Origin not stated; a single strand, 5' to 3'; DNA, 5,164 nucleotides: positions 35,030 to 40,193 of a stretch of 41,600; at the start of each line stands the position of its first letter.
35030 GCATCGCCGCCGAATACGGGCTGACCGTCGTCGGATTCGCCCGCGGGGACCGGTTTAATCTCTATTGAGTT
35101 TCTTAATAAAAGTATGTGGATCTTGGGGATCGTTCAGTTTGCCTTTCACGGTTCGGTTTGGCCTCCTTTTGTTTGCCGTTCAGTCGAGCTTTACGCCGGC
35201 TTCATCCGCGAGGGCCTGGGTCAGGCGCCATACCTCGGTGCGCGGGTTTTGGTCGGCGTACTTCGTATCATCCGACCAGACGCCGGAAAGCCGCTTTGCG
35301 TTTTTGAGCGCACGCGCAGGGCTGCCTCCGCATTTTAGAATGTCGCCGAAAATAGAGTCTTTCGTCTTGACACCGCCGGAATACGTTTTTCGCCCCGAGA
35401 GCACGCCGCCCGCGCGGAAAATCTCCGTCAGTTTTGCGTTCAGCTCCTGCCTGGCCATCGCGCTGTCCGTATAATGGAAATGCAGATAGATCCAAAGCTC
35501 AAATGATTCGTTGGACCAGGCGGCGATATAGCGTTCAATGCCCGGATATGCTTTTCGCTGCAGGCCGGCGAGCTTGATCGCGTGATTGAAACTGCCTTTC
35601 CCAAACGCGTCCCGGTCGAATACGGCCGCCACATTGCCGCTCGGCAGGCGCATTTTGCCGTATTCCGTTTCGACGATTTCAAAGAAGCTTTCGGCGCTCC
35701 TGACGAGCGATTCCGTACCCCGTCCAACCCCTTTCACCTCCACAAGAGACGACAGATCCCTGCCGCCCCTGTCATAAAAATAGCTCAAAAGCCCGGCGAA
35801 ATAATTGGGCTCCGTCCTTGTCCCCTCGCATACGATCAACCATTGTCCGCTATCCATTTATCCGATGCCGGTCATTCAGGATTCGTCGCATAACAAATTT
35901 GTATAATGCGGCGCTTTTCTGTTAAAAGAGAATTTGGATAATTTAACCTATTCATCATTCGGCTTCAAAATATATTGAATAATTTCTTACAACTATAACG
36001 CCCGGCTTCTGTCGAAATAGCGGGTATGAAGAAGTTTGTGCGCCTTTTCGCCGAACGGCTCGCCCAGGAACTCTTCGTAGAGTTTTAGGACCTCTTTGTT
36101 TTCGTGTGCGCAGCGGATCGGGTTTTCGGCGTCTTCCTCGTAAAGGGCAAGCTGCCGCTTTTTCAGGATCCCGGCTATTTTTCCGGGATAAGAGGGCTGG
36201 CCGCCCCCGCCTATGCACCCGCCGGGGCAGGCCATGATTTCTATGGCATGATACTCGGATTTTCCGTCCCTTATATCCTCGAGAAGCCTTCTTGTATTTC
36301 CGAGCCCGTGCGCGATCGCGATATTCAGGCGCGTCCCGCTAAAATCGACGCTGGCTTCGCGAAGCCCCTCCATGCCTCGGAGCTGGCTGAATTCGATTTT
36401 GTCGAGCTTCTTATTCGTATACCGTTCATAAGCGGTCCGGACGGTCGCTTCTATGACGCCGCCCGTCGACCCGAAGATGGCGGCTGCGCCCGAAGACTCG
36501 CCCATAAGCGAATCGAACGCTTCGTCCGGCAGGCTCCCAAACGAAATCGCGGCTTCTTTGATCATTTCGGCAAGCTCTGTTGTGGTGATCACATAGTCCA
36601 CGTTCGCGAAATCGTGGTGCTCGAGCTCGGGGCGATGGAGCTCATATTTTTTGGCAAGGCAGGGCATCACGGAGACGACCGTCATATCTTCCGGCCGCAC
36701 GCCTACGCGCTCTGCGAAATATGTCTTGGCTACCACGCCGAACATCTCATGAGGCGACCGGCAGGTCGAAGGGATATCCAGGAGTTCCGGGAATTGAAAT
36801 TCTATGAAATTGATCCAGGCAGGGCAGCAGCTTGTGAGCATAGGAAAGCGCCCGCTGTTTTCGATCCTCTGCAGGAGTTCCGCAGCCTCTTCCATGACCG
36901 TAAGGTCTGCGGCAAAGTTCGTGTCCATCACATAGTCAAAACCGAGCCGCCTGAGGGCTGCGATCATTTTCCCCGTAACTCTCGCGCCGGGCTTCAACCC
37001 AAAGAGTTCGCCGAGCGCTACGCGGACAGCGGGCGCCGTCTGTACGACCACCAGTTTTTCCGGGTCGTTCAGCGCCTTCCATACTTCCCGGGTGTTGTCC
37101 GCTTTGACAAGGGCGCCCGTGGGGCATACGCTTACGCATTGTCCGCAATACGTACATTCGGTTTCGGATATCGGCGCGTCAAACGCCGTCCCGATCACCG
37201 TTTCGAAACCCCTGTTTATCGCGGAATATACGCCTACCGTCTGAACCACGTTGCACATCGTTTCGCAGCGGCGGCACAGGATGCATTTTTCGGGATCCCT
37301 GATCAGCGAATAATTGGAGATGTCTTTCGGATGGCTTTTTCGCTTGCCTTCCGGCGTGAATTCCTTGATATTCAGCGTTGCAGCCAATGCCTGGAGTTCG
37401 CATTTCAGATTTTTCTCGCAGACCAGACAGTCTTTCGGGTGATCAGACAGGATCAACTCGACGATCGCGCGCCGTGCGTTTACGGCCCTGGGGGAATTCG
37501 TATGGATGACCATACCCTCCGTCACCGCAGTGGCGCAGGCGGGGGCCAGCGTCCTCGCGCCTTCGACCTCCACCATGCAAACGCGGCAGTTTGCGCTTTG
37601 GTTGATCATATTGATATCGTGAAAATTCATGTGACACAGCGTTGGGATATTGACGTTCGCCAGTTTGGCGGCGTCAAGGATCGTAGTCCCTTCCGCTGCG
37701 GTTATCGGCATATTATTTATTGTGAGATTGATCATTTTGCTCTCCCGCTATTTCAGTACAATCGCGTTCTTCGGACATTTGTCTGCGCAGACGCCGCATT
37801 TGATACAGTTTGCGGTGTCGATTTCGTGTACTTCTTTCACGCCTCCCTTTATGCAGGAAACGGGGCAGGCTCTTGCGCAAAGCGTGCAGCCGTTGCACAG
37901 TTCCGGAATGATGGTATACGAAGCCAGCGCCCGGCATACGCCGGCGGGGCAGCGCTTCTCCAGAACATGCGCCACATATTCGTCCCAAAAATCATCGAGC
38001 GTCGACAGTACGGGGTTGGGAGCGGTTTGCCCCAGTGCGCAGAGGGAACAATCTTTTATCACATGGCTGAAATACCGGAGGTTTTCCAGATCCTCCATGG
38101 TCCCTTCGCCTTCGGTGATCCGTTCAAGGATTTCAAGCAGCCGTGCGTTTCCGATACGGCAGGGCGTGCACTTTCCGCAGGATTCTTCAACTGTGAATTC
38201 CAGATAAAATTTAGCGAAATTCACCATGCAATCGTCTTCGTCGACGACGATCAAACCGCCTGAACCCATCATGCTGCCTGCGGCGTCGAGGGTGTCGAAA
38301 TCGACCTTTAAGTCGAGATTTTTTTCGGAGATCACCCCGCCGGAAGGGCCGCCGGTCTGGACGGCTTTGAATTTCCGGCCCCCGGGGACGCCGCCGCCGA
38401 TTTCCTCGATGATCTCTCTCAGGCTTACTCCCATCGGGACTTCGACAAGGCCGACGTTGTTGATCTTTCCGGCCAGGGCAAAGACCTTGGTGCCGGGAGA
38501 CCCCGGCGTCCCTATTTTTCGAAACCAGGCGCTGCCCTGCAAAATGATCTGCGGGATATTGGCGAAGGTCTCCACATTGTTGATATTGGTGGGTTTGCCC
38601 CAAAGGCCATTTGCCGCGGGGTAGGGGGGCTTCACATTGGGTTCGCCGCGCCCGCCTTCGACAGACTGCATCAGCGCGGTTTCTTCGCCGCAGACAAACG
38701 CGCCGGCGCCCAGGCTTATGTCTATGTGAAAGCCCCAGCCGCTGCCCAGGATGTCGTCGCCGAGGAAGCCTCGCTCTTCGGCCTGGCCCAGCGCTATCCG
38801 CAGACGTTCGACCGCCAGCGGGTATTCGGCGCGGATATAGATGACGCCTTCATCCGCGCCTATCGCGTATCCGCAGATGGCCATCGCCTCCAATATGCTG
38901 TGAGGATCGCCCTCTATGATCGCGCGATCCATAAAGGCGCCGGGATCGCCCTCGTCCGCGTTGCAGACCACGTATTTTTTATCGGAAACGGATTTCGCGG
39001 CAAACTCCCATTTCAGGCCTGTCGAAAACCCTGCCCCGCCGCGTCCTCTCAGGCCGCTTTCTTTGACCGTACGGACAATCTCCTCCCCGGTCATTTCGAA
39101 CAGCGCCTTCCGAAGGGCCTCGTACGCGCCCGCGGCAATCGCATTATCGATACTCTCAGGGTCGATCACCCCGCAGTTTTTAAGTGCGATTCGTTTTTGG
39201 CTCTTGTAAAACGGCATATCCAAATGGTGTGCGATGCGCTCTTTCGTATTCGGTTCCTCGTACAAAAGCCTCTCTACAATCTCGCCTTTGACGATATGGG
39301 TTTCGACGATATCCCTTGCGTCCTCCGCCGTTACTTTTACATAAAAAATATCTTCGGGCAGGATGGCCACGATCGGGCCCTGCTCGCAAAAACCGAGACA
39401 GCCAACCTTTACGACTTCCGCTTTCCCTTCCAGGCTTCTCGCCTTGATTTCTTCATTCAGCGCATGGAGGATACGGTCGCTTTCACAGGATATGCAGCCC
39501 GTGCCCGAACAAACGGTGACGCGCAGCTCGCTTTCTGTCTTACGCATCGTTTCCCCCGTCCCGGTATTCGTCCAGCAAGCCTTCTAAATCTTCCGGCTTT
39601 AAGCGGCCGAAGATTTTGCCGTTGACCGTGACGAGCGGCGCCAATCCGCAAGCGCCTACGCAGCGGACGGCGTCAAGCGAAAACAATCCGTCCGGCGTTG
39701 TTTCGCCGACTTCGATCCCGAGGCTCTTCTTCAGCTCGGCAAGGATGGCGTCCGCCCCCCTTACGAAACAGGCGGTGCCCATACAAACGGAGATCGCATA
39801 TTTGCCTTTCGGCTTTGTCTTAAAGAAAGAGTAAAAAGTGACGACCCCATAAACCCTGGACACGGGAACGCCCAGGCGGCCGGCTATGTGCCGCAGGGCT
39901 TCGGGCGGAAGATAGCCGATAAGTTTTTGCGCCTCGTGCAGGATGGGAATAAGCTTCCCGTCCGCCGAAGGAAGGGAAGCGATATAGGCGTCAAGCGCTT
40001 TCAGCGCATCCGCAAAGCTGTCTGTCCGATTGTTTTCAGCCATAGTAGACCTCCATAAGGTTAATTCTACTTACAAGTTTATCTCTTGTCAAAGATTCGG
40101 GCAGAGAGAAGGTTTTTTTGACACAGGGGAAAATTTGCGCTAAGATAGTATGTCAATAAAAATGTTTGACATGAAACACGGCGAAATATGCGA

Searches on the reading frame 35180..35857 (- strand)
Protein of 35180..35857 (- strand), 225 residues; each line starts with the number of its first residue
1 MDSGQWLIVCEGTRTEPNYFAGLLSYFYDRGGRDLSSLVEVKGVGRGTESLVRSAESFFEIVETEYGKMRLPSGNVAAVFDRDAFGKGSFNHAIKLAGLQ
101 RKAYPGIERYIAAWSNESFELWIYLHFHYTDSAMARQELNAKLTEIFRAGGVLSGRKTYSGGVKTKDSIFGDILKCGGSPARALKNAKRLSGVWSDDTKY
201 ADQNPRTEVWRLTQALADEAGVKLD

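Call 68: search_protein_families(library=pfam, proteins=[window:35180-35857:-], max_evalue=0.001)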
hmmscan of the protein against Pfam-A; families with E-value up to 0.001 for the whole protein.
window:35180-35857:- (225 aa): 1 family
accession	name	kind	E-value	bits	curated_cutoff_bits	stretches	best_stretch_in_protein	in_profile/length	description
PF13707.11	RloB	-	9e-31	108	31.5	1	7-216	2-195/195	RloB-like protein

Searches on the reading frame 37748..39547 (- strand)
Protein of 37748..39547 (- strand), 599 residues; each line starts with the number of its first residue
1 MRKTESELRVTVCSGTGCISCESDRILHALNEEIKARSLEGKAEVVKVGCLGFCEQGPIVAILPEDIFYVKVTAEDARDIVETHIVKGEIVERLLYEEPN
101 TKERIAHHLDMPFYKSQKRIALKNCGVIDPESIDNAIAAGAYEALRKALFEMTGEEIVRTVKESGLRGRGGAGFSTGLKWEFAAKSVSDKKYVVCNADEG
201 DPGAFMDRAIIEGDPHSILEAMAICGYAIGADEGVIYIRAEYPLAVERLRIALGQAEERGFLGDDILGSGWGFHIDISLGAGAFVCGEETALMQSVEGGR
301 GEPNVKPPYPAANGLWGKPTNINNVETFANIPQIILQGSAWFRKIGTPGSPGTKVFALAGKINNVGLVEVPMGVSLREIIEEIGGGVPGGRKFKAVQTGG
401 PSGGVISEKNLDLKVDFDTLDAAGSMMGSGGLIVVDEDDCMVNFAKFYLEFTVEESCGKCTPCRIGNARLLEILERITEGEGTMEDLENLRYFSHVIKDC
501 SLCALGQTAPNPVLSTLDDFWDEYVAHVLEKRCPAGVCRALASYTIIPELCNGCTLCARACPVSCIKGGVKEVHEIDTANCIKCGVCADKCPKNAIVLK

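Call 6: search_protein_families(library=pfam, proteins=[window:37748-39547:-], max_evalue=0.00001)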
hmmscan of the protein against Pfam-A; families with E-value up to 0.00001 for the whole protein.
window:37748-39547:- (599 aa): 5 families
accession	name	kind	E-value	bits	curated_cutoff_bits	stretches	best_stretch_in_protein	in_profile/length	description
PF01512.22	Complex1_51K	-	3.2e-46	157.4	31.2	1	161-332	1-149/150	Nuo51 FMN-binding domain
PF10589.14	NADH_4Fe-4S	-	7.8e-32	109.5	23.5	1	444-527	2-85/85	NADH-ubiquinone oxidoreductase-F iron-sulfur binding region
PF01257.25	2Fe-2S_thioredx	-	4.5e-10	40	24.8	1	5-83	63-143/145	Thioredoxin-like [2Fe-2S] ferredoxin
PF00037.32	Fer4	-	7.6e-09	35.5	21.1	1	575-596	2-23/24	4Fe-4S binding domain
PF14697.11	Fer4_21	-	3e-06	27.7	35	0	548-596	5-57/59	4Fe-4S dicluster domain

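Call 65: find_encoding_contigs(protein=window:37748-39547:-, flank=10000, max_places=1)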
Protein window:37748-39547:- (599 aa): no gene with exactly this product is on record in the collection.

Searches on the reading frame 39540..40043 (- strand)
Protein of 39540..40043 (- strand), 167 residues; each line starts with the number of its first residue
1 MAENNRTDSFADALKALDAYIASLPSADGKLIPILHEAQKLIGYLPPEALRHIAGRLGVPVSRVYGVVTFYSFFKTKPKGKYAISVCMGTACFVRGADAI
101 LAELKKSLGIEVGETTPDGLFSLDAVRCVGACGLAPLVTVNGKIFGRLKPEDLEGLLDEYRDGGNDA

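Call 6: search_protein_families(library=pfam, proteins=[window:39540-40043:-], max_evalue=0.00001)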
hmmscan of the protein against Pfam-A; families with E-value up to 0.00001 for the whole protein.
window:39540-40043:- (167 aa): 1 family
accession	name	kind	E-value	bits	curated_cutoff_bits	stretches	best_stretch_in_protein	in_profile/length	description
PF01257.25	2Fe-2S_thioredx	-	1.2e-52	178.1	24.8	1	18-161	2-145/145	Thioredoxin-like [2Fe-2S] ferredoxin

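Call 64: find_encoding_contigs(protein=window:39540-40043:-, flank=10000, max_places=1)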
Protein window:39540-40043:- (167 aa): no gene with exactly this product is on record in the collection.
